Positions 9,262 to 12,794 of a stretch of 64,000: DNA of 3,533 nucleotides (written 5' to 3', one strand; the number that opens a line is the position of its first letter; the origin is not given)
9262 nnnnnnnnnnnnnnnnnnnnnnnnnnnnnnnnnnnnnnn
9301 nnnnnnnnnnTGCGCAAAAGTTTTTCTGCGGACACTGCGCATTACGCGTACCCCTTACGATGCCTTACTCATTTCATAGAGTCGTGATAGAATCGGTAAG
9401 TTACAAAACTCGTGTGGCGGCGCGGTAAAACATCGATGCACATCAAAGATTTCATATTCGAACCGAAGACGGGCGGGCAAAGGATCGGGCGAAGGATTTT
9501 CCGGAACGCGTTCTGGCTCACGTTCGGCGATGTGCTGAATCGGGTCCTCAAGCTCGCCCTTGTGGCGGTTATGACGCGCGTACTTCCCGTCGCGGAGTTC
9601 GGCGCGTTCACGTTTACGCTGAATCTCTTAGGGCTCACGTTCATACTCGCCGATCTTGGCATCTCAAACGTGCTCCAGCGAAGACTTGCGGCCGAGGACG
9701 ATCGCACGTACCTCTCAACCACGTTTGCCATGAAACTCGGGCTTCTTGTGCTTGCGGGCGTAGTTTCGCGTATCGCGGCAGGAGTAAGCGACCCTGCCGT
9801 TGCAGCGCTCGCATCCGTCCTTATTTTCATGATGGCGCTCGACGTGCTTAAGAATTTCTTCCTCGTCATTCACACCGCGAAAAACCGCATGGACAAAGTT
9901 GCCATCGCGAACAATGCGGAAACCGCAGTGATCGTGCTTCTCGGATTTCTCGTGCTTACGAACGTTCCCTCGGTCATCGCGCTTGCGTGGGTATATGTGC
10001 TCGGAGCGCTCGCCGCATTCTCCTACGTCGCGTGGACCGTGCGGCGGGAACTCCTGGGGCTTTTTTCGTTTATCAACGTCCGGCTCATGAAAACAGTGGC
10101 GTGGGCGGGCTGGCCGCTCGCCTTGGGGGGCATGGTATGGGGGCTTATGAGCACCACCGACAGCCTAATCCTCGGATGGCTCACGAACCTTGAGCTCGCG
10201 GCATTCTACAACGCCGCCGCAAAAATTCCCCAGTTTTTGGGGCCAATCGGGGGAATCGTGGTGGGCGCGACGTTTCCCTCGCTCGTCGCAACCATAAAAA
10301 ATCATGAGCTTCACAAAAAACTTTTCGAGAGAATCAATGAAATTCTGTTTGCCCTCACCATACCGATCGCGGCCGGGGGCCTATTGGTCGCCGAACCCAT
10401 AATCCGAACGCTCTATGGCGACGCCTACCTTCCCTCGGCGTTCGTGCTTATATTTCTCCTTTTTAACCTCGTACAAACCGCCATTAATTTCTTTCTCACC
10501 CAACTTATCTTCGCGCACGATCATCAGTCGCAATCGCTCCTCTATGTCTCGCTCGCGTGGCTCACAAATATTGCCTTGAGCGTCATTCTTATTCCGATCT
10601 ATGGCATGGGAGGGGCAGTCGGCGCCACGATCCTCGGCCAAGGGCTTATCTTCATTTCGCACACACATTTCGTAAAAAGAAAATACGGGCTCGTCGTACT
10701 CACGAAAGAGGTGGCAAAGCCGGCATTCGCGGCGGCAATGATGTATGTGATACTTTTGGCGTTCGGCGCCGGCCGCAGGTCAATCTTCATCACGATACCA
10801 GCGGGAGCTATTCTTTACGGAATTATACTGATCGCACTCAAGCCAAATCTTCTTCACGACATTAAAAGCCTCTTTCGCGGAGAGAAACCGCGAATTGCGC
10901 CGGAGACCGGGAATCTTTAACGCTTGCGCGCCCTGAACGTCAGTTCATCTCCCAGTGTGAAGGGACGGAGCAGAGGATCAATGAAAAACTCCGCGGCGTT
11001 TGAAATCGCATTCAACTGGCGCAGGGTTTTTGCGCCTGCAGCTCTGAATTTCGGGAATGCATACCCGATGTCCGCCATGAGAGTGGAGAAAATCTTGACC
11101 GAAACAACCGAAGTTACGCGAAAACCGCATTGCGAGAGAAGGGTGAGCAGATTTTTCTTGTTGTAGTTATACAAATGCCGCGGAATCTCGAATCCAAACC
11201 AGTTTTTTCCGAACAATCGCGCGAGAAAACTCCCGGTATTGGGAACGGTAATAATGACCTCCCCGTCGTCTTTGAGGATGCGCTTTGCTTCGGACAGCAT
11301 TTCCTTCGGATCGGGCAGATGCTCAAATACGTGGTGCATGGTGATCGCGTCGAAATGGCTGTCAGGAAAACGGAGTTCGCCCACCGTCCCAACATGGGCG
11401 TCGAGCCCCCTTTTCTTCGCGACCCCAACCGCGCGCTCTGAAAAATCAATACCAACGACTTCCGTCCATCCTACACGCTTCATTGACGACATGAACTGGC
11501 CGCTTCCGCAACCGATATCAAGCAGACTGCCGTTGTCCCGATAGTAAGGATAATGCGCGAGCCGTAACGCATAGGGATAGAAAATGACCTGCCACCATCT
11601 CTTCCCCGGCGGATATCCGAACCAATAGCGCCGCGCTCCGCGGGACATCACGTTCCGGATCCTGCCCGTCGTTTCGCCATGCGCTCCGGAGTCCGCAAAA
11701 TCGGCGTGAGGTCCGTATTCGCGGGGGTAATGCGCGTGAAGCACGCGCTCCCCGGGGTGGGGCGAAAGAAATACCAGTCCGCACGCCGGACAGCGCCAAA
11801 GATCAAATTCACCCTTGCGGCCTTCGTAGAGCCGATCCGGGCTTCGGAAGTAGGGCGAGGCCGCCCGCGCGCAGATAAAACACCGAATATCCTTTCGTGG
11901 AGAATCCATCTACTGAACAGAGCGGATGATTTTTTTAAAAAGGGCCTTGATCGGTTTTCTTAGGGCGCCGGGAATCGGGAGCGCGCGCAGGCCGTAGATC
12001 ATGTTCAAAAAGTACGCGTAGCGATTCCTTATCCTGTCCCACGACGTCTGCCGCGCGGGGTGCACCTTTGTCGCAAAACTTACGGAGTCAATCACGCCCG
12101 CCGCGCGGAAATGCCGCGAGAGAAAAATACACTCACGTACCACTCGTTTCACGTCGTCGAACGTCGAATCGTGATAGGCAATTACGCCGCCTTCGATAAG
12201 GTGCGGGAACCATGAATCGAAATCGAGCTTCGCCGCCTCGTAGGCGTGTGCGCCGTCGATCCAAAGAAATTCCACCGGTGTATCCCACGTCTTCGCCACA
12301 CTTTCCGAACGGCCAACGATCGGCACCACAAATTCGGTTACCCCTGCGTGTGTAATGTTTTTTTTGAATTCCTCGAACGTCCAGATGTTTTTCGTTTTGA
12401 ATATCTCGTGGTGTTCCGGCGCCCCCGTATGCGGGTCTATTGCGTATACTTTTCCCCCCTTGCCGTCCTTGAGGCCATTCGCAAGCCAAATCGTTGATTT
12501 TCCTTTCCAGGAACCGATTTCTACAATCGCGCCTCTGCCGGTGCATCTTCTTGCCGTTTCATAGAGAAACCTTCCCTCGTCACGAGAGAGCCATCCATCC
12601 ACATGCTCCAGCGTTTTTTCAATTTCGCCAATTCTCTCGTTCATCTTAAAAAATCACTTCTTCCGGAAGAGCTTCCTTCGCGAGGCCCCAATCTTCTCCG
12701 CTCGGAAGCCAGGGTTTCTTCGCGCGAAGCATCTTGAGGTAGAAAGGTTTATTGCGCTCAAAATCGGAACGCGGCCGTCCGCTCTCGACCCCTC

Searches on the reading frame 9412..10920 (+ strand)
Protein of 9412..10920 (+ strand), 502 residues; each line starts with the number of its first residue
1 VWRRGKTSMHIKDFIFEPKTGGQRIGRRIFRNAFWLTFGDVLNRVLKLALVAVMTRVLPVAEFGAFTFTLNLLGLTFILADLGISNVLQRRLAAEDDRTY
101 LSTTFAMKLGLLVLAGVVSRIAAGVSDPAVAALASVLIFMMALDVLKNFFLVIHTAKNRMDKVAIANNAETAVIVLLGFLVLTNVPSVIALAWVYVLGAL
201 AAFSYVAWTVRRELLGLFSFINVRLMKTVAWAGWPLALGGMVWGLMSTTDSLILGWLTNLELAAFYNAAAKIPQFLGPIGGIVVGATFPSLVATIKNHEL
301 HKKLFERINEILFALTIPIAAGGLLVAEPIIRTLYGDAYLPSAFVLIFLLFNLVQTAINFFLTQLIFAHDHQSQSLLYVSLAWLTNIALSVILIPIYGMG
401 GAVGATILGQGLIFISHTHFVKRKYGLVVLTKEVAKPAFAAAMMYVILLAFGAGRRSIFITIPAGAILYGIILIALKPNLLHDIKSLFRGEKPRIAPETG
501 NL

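Call 80: search_protein_families(library=pfam, proteins=[window:9412-10920:+], max_evalue=0.001)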
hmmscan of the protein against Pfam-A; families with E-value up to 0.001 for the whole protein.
window:9412-10920:+ (502 aa): 2 families
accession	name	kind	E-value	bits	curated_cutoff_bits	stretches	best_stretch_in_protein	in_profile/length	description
PF01943.22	Polysacc_synt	-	1.5e-27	97.1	28.2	1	30-291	2-270/274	Polysaccharide biosynthesis protein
PF13440.11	Polysacc_synt_3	-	5.6e-22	78.8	23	1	53-342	1-291/293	Polysaccharide biosynthesis protein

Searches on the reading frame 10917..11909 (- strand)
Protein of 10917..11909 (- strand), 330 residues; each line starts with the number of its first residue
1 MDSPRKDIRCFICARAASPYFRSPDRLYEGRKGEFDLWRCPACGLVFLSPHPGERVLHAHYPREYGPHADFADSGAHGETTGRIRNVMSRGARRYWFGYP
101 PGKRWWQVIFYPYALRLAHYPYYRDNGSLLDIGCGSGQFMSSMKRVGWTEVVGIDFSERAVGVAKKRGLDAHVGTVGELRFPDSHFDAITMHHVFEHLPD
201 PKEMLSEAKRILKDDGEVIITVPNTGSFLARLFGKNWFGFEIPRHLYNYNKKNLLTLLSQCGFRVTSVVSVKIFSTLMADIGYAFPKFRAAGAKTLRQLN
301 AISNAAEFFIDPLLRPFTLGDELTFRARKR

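Call 9: search_protein_families(library=pfam, proteins=[window:10917-11909:-], max_evalue=0.0001)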
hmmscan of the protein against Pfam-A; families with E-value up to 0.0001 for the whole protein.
window:10917-11909:- (330 aa): 9 families
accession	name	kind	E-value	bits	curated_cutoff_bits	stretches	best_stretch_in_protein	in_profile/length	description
PF13489.12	Methyltransf_23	-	3.8e-29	102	27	1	121-267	18-163/164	Methyltransferase domain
PF08241.18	Methyltransf_11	-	1.8e-23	83.4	21.2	1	130-220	1-95/95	Methyltransferase domain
PF13649.12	Methyltransf_25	-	1.6e-18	67.6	27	1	130-216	2-97/97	Methyltransferase domain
PF13847.12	Methyltransf_31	-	8.8e-18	64.8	27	1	125-225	3-114/145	Methyltransferase domain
PF08242.18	Methyltransf_12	-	1e-15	58.7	30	1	130-217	1-97/98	Methyltransferase domain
PF07021.18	MetW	-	1.3e-09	38.4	21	1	126-232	14-119/193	Methionine biosynthesis protein MetW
PF01209.24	Ubie_methyltran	-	1.5e-06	28.2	20.1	1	127-220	49-151/233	ubiE/COQ5 methyltransferase family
PF08003.17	Methyltransf_9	-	2.7e-05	23.8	23.8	1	127-222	117-220/315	Protein of unknown function (DUF1698)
PF03291.22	mRNA_G-N7_MeTrfase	-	2.9e-05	23.8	26.6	0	126-172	62-108/315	mRNA (guanine-N(7))-methyltransferase domain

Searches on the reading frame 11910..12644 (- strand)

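Call 9: search_protein_families(library=pfam, proteins=[window:11910-12644:-], max_evalue=0.0001)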
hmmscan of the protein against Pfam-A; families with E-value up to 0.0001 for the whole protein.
window:11910-12644:- (244 aa): 1 family
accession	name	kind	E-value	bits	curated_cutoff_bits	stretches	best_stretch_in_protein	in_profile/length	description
PF13578.12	Methyltransf_24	-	5.1e-27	95.3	26.3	1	41-159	1-104/105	Methyltransferase domain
